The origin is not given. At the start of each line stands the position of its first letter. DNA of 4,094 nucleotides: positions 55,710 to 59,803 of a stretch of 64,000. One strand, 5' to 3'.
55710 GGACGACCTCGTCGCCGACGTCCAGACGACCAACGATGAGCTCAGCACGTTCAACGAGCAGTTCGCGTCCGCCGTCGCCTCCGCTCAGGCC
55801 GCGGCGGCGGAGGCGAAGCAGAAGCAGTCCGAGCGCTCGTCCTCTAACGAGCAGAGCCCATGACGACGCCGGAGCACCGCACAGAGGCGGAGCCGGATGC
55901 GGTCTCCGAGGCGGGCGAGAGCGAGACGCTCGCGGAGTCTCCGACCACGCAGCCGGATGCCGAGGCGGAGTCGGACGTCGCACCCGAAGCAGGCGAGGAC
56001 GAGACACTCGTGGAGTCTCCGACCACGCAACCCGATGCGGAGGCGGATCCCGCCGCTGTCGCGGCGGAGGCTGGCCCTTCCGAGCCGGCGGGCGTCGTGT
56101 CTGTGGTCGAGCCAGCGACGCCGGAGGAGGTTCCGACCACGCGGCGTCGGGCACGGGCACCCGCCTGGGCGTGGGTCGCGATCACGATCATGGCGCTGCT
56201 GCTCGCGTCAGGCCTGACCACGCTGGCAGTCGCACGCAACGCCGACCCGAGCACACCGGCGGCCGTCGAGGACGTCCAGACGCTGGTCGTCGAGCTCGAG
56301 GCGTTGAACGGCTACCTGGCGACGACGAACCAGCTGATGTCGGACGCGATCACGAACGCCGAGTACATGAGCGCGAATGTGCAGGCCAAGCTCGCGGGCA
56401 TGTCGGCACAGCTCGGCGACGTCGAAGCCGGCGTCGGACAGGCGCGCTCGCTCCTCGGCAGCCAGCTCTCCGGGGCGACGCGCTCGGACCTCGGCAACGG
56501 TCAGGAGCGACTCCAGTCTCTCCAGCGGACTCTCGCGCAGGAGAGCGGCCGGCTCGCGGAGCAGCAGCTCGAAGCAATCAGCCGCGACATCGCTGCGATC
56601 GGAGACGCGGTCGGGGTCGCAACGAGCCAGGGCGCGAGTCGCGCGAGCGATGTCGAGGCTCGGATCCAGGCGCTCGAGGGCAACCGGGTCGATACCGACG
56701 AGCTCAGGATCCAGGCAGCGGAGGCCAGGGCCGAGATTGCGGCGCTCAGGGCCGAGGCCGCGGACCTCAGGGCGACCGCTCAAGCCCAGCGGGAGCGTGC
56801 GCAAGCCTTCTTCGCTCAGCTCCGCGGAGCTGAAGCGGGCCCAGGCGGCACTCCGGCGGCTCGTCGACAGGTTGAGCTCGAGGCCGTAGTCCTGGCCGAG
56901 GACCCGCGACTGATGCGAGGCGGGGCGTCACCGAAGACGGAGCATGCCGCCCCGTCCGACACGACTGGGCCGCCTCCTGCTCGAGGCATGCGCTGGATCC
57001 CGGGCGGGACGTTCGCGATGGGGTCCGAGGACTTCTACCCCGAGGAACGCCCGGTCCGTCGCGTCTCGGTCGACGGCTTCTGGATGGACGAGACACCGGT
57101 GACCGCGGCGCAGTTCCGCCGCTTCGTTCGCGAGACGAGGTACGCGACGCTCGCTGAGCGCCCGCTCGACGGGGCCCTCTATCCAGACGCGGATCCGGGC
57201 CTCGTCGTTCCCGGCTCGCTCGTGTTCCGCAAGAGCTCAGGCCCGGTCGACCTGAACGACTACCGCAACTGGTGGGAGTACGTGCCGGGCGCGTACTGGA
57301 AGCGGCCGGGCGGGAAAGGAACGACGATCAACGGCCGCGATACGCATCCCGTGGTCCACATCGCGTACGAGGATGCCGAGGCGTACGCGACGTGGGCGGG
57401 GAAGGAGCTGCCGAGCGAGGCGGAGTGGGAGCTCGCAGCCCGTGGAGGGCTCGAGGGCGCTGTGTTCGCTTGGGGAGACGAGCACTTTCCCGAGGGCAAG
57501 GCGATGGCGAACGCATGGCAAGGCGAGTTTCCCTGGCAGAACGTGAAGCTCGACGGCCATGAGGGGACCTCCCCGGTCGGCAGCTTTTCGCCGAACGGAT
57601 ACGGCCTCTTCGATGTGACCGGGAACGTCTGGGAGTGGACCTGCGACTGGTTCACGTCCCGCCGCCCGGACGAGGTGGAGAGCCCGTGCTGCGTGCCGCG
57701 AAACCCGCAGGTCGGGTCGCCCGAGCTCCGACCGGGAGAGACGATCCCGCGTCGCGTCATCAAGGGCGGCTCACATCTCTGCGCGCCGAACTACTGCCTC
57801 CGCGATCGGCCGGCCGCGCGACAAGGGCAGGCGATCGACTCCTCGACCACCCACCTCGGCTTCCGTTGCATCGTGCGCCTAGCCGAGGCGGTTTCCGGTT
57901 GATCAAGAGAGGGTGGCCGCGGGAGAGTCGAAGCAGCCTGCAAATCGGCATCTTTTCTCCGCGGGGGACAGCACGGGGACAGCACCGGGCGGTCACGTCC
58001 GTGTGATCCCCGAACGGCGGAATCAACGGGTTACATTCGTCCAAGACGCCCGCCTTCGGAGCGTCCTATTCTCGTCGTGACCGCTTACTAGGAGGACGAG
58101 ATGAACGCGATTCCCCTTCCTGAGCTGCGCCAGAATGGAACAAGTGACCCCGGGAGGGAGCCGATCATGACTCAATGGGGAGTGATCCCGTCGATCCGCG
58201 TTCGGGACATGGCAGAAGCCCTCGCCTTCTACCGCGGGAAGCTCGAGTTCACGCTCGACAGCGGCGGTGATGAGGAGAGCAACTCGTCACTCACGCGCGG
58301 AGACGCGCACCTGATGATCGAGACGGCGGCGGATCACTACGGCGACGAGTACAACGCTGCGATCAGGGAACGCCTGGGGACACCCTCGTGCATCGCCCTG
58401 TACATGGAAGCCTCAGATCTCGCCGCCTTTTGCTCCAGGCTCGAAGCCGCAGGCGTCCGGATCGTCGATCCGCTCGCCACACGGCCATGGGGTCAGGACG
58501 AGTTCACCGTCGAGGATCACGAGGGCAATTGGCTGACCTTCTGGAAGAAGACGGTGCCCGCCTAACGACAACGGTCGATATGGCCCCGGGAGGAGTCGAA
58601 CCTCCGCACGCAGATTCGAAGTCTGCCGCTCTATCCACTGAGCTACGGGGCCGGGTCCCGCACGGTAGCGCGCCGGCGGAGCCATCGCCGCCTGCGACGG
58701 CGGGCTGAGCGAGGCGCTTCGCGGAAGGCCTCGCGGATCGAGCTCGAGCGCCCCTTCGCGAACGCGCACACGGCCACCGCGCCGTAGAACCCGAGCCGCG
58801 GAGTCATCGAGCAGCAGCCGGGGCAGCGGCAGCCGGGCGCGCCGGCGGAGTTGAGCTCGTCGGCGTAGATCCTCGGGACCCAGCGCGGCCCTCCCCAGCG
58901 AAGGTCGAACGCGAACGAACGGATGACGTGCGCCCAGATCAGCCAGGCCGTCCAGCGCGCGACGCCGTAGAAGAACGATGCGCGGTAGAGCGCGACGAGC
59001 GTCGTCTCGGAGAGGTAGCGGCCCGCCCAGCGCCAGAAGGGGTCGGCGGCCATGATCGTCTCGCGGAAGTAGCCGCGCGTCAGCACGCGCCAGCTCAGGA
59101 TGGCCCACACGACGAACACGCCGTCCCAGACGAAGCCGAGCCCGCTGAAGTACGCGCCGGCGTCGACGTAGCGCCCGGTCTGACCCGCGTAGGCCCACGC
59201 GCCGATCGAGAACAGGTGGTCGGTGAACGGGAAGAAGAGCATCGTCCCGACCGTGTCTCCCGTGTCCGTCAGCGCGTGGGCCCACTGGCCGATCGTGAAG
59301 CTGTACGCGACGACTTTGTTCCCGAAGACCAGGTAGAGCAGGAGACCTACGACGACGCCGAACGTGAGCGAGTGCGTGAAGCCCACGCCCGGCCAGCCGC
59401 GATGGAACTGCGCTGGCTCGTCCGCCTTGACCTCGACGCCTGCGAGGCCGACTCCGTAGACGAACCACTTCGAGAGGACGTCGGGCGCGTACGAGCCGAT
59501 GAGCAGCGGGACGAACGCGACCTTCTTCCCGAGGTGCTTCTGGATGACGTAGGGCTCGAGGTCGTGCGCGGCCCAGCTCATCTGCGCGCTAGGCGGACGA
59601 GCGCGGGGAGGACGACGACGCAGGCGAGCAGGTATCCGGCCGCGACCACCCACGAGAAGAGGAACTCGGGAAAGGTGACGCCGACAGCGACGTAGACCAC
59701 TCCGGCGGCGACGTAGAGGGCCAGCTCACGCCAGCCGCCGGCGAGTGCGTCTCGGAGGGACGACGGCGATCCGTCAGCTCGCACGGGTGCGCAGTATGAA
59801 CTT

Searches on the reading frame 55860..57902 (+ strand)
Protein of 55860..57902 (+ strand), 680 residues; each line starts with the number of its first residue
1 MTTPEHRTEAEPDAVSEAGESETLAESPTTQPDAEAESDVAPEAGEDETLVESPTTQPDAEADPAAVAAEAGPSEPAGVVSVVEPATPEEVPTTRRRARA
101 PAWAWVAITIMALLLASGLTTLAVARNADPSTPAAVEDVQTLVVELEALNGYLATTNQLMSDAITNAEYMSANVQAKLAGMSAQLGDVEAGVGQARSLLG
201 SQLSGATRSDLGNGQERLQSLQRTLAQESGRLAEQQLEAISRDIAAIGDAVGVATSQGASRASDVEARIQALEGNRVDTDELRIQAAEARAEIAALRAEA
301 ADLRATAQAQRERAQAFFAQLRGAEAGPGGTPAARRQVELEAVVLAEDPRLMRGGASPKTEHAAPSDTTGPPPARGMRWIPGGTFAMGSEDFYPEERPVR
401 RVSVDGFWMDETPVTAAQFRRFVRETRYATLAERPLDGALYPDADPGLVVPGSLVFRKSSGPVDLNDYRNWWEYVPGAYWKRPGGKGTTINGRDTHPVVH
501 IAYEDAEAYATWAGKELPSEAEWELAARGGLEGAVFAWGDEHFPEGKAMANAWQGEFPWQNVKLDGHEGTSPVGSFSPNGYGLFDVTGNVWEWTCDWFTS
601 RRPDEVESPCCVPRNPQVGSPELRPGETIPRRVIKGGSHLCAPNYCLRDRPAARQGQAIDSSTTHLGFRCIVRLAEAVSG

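Call 9: search_protein_families(library=pfam, proteins=[window:55860-57902:+], max_evalue=0.01)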
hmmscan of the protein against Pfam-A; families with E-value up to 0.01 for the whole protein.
window:55860-57902:+ (680 aa): 1 family
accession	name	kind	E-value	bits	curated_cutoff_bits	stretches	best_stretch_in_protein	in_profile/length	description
PF03781.23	FGE-sulfatase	-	8.2e-76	255.5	23.3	1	375-671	3-254/255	Sulfatase-modifying factor enzyme 1-like domain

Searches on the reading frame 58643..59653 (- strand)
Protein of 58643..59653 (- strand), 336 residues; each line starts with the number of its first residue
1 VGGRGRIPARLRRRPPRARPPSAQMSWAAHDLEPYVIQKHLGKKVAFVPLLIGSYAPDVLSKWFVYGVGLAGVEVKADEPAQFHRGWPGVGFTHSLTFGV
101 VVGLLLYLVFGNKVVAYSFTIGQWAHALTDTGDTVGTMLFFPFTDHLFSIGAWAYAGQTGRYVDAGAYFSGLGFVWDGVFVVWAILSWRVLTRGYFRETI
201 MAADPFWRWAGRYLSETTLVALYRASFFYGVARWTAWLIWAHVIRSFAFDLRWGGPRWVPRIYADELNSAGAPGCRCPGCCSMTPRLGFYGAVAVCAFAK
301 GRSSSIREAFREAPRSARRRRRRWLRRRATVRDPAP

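Call 9: search_protein_families(library=pfam, proteins=[window:58643-59653:-], max_evalue=0.01)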
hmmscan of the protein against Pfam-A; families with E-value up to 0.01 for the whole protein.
window:58643-59653:- (336 aa): 1 family
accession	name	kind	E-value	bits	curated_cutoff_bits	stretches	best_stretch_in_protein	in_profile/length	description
PF04307.19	YdjM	-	1e-08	35.3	29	1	44-193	27-173/176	YdjM inner membrane protein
